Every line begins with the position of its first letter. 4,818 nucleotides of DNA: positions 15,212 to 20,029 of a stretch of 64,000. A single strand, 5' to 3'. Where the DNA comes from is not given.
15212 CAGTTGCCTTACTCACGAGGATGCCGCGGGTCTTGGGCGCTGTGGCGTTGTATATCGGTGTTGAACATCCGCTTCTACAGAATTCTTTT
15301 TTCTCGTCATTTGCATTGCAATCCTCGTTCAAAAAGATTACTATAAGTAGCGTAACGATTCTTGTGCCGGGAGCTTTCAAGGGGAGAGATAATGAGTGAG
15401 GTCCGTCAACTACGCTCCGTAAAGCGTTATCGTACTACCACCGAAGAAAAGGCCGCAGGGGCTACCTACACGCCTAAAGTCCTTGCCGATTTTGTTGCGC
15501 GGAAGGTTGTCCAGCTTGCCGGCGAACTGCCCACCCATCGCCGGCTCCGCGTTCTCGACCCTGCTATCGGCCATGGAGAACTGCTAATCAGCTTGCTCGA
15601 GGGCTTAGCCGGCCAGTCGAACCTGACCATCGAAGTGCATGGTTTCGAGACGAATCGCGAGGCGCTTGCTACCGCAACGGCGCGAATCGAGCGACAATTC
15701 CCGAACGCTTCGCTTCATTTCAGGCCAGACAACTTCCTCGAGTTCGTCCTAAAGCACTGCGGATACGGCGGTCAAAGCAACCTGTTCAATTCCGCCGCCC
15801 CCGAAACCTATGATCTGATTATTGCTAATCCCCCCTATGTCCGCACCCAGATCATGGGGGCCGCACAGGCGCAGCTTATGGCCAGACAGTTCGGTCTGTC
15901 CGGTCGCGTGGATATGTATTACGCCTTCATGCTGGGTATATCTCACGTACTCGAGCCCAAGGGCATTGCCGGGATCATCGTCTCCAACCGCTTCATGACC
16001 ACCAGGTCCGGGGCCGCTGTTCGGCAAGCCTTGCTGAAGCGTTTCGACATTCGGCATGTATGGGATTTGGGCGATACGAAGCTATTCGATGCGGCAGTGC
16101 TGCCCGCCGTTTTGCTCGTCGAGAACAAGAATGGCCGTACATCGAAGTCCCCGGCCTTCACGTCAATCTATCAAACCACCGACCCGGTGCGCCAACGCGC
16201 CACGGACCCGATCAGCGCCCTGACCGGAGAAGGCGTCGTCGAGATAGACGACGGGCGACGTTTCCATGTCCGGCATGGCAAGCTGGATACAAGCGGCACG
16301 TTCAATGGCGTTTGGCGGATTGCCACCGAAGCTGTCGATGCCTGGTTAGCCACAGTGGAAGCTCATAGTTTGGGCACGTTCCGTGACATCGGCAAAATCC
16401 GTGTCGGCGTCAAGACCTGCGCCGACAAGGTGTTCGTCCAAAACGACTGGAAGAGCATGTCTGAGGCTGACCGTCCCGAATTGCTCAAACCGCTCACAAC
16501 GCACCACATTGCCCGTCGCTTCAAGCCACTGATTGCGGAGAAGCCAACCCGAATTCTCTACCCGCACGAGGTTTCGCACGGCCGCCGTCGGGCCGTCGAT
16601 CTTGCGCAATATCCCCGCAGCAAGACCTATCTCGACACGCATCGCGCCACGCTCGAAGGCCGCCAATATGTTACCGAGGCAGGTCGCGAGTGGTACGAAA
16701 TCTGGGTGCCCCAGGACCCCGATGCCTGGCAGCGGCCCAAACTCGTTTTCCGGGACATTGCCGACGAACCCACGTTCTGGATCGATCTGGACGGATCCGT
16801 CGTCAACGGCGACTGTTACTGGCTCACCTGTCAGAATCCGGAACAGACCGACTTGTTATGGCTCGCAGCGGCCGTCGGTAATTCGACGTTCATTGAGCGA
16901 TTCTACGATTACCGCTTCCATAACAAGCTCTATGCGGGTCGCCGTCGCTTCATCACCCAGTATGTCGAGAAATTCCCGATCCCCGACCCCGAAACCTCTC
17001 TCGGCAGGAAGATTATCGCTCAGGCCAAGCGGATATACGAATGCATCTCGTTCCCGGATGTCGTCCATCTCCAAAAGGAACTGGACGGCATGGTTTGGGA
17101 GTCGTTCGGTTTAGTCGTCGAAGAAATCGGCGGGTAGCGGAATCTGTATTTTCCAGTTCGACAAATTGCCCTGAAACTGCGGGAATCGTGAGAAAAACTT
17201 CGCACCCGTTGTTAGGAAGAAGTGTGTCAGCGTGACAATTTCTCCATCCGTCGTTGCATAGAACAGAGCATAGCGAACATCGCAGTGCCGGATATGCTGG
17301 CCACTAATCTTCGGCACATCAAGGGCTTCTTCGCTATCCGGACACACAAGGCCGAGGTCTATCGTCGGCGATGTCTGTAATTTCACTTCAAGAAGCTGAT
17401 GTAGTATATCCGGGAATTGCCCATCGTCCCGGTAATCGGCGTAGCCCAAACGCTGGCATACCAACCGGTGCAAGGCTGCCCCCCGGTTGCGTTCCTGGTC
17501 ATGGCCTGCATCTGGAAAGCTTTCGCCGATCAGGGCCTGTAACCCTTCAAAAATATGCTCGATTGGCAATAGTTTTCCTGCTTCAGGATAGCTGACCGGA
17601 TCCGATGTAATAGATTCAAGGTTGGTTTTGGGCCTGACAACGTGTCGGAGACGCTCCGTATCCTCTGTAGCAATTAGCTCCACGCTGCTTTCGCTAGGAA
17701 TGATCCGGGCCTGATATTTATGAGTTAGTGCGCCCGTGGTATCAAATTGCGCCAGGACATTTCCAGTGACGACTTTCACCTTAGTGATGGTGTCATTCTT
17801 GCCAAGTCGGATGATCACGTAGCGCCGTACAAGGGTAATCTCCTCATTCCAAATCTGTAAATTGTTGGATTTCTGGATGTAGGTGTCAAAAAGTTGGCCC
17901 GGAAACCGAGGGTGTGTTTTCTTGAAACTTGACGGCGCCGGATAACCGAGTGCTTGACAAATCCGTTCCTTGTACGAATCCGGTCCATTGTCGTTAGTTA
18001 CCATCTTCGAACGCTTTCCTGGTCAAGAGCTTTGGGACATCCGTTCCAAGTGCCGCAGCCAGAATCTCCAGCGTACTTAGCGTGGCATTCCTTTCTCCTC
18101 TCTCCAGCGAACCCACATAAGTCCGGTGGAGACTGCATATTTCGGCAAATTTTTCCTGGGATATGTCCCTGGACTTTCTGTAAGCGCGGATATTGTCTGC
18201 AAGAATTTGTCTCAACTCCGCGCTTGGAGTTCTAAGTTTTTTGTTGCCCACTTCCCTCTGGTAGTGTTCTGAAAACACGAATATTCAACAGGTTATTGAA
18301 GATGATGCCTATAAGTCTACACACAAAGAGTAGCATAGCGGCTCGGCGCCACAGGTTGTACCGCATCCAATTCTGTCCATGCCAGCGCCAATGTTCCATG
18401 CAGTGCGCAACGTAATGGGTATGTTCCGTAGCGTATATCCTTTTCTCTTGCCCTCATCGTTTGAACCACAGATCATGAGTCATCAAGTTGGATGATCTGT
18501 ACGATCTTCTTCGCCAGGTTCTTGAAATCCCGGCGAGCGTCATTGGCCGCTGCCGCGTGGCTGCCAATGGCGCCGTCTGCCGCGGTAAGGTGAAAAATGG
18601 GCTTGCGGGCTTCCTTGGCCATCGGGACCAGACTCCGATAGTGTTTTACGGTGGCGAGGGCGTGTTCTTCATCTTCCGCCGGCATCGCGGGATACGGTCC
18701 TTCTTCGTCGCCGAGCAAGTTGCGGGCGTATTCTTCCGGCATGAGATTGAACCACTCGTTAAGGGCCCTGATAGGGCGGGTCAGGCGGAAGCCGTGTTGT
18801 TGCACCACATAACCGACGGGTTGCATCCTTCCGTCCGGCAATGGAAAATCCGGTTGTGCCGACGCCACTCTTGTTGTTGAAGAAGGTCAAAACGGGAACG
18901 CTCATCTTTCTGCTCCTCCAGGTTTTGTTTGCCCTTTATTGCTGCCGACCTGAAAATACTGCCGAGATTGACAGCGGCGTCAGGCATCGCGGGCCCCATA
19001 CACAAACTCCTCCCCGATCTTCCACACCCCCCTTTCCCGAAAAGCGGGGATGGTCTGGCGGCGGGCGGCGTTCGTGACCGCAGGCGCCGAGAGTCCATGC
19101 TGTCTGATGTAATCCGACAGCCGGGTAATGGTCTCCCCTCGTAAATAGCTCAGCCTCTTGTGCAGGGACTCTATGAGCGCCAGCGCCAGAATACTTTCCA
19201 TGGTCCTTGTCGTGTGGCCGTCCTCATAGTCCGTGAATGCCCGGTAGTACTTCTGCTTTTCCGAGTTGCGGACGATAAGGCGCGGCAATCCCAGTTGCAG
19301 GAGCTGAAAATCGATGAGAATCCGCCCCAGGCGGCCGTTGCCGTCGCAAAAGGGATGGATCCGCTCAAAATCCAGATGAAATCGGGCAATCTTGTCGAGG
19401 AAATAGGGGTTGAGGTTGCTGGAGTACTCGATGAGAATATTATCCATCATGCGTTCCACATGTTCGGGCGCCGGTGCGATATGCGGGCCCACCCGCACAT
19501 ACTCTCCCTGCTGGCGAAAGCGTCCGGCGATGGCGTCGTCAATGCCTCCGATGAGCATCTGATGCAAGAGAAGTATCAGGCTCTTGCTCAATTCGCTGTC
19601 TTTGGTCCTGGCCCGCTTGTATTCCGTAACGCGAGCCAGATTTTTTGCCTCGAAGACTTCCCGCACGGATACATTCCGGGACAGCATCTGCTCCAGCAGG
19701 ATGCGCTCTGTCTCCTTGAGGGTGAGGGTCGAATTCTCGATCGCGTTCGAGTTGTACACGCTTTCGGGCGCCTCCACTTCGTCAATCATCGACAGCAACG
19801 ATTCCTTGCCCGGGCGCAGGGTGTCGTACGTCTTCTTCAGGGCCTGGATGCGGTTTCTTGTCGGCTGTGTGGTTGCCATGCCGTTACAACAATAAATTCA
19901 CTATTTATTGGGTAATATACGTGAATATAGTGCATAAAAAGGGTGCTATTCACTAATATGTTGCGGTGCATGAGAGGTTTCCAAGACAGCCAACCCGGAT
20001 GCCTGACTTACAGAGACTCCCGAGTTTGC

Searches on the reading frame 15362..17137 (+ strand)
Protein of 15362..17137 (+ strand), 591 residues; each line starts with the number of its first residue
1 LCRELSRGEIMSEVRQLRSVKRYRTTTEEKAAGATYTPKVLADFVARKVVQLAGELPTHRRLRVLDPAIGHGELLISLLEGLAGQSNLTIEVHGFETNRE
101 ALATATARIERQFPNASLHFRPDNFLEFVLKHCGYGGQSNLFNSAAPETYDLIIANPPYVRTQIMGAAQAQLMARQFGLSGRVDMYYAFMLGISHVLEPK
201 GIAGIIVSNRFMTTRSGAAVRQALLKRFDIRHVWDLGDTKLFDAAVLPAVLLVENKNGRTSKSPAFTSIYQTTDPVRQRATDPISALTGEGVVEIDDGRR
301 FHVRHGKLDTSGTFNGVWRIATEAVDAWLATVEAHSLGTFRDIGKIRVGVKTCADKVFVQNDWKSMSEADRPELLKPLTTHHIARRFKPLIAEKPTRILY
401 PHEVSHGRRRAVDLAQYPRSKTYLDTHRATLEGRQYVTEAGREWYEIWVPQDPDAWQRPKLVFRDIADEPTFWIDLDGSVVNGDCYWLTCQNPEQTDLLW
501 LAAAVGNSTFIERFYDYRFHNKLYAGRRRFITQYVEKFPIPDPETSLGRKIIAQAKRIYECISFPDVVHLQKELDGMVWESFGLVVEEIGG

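Call 10: search_protein_families(library=pfam, proteins=[window:15362-17137:+], max_evalue=0.001)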
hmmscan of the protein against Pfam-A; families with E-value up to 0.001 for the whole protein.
window:15362-17137:+ (591 aa): 4 families
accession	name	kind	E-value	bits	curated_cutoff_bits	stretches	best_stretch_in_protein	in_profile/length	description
PF07669.17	Eco57I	-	8.1e-17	62.3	25.3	1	145-242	70-171/171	Eco57I restriction-modification methylase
PF02384.22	N6_Mtase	-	1.1e-16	61.5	20.4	1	25-262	18-238/311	N-6 DNA Methylase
PF12950.13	TaqI_C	-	2.7e-07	31.3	26.5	1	427-540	24-118/118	TaqI-like C-terminal specificity domain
PF13847.12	Methyltransf_31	-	0.00092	19.4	27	0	60-156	3-81/145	Methyltransferase domain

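Call 23: search_protein_families(library=padloc, proteins=[window:15362-17137:+], max_evalue=0.01)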
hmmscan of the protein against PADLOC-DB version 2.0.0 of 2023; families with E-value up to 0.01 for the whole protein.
window:15362-17137:+ (591 aa): 59 families (the best 25 are shown)
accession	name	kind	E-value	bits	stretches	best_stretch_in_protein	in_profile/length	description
PDLC03226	MTase_II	-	9.4e-193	640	1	19-584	3-574/579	Type II methyltransferase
PDLC03313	MTase_II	-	2.3e-39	133.4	1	27-544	17-519/563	Type II methyltransferase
PDLC03335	MTase_II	-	3.4e-29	100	2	29-256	76-305/607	Type II methyltransferase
PDLC03612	REase_MTase_IIG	-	2.6e-22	76.9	1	149-589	806-1240/1247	Type IIG restriction enzyme-methyltransferase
PDLC03267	MTase_II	-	1.2e-18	65.4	1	25-263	6-224/539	Type II methyltransferase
PDLC04134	mad2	-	5.1e-16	56.6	1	20-259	258-448/492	mads_2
PDLC03604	REase_MTase_IIG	-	7.6e-16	55.3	1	149-483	534-873/1011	Type IIG restriction enzyme-methyltransferase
PDLC03250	MTase_II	-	1.2e-13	48.7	1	148-505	339-670/775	Type II methyltransferase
PDLC03248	MTase_II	-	5e-13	46.6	1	130-397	66-329/521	Type II methyltransferase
PDLC02523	PglX|PglXI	-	5.5e-12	42.3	1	146-268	558-680/1428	PglX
PDLC03245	MTase_II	-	4.4e-11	40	1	150-256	159-267/577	Type II methyltransferase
PDLC03606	REase_MTase_IIG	-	4.4e-11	39.7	1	171-260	489-579/935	Type IIG restriction enzyme-methyltransferase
PDLC02521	PglX|PglXI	-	1.2e-10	38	1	148-274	480-607/1174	PglX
PDLC03601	REase_MTase_IIG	-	2.4e-10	36.9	1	148-558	672-1070/1110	Type IIG restriction enzyme-methyltransferase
PDLC02524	PglX|PglXI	-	1.3e-09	35.1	1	148-258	296-404/722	PglX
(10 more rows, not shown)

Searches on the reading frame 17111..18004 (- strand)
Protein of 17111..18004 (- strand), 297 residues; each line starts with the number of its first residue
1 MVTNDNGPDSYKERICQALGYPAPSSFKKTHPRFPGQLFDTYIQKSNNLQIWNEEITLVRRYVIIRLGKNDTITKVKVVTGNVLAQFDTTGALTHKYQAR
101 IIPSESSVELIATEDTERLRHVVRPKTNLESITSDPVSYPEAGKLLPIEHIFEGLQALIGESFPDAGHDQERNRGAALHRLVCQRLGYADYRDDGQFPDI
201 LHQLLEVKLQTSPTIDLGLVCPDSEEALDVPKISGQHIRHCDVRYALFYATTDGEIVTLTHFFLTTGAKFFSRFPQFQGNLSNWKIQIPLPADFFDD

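Call 10: search_protein_families(library=pfam, proteins=[window:17111-18004:-], max_evalue=0.001)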
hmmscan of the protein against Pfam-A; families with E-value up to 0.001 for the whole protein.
window:17111-18004:- (297 aa): 0 families

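Call 22: search_protein_families(library=pfam, proteins=[window:17111-18004:-], max_evalue=0.01)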
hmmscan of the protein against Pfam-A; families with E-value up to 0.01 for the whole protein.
window:17111-18004:- (297 aa): 0 families

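Call 23: search_protein_families(library=padloc, proteins=[window:17111-18004:-], max_evalue=0.01)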
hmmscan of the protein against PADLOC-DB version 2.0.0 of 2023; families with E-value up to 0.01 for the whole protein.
window:17111-18004:- (297 aa): 1 family
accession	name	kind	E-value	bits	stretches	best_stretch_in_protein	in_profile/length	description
PDLC03565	REase_II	-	1.2e-121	404.1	1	12-296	74-358/359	Type II restriction enzyme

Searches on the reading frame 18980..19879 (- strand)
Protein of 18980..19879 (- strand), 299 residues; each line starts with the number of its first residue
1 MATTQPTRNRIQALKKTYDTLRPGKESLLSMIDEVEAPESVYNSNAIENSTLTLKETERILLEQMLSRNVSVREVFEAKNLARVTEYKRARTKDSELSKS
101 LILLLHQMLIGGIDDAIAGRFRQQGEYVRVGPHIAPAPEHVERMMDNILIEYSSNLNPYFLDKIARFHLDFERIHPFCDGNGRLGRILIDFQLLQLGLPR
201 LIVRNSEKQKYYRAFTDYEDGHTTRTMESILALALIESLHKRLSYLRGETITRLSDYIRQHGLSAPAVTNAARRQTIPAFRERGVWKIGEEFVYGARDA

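Call 10: search_protein_families(library=pfam, proteins=[window:18980-19879:-], max_evalue=0.001)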
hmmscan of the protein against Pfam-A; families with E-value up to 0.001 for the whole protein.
window:18980-19879:- (299 aa): 1 family
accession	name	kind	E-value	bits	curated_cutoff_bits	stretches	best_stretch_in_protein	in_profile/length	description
PF02661.23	Fic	-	7e-20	72.1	24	1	97-193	2-93/93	Fic/DOC family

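Call 23: search_protein_families(library=padloc, proteins=[window:18980-19879:-], max_evalue=0.01)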
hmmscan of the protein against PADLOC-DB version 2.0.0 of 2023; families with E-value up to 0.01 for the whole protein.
window:18980-19879:- (299 aa): 9 families
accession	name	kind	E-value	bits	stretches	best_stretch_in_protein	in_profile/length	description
PDLC04836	PDC-S04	-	4e-35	119.2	1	40-222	29-216/244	-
PDLC04837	PDC-S04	-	2.7e-31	106.6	1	37-230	26-219/234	-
PDLC04840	PDC-S04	-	1.3e-29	101.5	1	41-216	16-197/227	-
PDLC03963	SoFic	-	5.1e-29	99.8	1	8-221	33-247/361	-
PDLC04839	PDC-S04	-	3e-14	51.2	1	74-219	35-187/205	-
PDLC04966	PDC-S24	-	1.2e-10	38.9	1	91-195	226-338/497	-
PDLC04838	PDC-S04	-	4.1e-07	28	1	157-235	126-202/209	-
PDLC04841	PDC-S04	-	6.4e-07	27.3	1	105-248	148-281/292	-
PDLC04842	PDC-S04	-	2.8e-06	25.2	1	155-248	92-183/202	-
